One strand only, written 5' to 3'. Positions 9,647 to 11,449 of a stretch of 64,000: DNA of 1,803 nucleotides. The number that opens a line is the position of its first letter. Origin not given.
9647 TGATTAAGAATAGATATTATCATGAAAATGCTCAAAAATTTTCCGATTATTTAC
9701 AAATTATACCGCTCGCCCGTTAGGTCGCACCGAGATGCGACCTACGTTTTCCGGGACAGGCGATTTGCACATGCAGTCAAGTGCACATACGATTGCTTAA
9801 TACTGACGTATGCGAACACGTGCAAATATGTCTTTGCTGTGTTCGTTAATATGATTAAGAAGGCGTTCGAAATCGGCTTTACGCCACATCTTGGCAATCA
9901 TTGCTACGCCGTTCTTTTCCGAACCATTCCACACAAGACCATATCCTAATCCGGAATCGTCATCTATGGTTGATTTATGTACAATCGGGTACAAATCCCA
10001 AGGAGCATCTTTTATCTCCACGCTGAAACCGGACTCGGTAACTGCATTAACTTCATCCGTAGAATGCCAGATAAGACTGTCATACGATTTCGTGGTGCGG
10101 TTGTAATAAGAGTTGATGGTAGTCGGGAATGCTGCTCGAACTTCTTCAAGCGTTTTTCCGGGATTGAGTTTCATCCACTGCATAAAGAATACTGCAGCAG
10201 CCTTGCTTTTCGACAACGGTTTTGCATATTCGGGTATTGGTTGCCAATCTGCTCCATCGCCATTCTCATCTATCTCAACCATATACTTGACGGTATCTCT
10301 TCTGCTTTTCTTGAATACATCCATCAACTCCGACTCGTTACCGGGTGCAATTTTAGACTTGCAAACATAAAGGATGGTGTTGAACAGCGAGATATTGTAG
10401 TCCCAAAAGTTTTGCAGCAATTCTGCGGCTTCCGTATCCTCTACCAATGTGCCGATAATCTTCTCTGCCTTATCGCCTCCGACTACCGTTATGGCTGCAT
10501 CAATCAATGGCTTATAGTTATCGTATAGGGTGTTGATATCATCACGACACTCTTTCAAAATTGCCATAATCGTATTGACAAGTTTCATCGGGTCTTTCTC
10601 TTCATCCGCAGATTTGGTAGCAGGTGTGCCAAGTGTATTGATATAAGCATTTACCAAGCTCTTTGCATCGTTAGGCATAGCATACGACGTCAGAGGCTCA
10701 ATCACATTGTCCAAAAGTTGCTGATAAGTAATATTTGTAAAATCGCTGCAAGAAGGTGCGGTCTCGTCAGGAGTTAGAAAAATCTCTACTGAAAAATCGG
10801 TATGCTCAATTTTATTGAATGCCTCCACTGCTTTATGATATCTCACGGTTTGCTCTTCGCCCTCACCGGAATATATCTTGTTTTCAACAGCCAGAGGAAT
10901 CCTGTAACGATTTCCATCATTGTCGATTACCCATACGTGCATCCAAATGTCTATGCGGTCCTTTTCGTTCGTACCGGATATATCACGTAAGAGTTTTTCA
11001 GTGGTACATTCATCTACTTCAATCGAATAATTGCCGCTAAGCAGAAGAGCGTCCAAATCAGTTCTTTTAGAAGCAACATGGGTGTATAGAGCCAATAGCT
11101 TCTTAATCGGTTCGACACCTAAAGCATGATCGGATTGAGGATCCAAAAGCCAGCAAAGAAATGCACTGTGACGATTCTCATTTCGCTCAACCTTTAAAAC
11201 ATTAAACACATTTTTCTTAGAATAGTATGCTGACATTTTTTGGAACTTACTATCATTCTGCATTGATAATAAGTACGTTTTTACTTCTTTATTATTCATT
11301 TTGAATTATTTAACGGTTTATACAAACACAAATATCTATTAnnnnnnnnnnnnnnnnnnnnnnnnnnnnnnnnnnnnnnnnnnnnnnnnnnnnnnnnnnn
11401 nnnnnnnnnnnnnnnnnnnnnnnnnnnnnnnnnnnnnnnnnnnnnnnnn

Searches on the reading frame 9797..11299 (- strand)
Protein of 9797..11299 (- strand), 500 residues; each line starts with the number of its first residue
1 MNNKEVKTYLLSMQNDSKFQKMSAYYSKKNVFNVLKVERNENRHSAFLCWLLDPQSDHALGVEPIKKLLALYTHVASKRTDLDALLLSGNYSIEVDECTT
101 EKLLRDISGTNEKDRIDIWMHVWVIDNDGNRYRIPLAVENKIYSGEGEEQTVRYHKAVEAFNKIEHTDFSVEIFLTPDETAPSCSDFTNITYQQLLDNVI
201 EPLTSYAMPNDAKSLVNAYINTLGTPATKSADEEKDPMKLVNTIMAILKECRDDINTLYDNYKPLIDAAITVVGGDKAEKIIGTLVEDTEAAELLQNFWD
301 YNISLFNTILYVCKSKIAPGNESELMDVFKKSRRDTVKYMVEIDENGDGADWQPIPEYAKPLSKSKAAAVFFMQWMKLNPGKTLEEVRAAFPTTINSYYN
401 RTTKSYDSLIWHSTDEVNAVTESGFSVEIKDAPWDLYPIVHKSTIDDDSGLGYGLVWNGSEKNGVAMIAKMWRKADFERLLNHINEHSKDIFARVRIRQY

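Call 3: search_protein_families(library=pfam, proteins=[window:9797-11299:-], max_evalue=0.1)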
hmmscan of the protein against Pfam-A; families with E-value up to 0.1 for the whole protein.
window:9797-11299:- (500 aa): 3 families
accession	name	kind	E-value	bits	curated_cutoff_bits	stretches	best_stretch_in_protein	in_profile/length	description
PF14281.12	PDDEXK_4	-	3.8e-22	79.6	22.3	1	30-256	2-168/183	PD-(D/E)XK nuclease superfamily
PF20026.4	DUF6434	-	0.0078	16.7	26.8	1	372-390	42-60/64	Domain of unknown function (DUF6434)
PF21869.3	Dit-like_CBM2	-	0.085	12.6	27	0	196-234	141-179/228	Distal tail component, second carbohydrate binding domain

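Call 4: search_protein_families(library=ncbifam, proteins=[window:9797-11299:-], max_evalue=0.1)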
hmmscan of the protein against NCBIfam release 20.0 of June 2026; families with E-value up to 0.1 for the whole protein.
window:9797-11299:- (500 aa): 0 families

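Call 5: search_protein_families(library=padloc, proteins=[window:9797-11299:-], max_evalue=0.1)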
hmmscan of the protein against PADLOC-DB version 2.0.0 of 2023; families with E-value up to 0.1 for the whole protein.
window:9797-11299:- (500 aa): 11 families
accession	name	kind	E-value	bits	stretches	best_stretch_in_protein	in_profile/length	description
PDLC04972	PDC-S26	-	1.6e-31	108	1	1-224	1-206/397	-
PDLC04977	PDC-S26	-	1.1e-29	101.8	1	1-223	1-205/400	-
PDLC04971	PDC-S26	-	2.5e-22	77.3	1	15-223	20-217/415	-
PDLC04983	PDC-S26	-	3.5e-19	67.5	1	26-246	32-229/413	-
PDLC04980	PDC-S26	-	2.4e-18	64.6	1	29-190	31-168/389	-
PDLC04974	PDC-S26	-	4.8e-15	53.7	1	4-250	5-235/401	-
PDLC04982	PDC-S26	-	9.9e-11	39.5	1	27-258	22-236/392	-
PDLC04975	PDC-S26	-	1.2e-07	29.4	1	82-293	58-257/351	-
PDLC04981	PDC-S26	-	1.8e-07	28.8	1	18-210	13-176/358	-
PDLC04978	PDC-S26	-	1.3e-06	25.8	1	28-265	25-260/451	-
PDLC04976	PDC-S26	-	0.0015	15.7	1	29-159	32-141/451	-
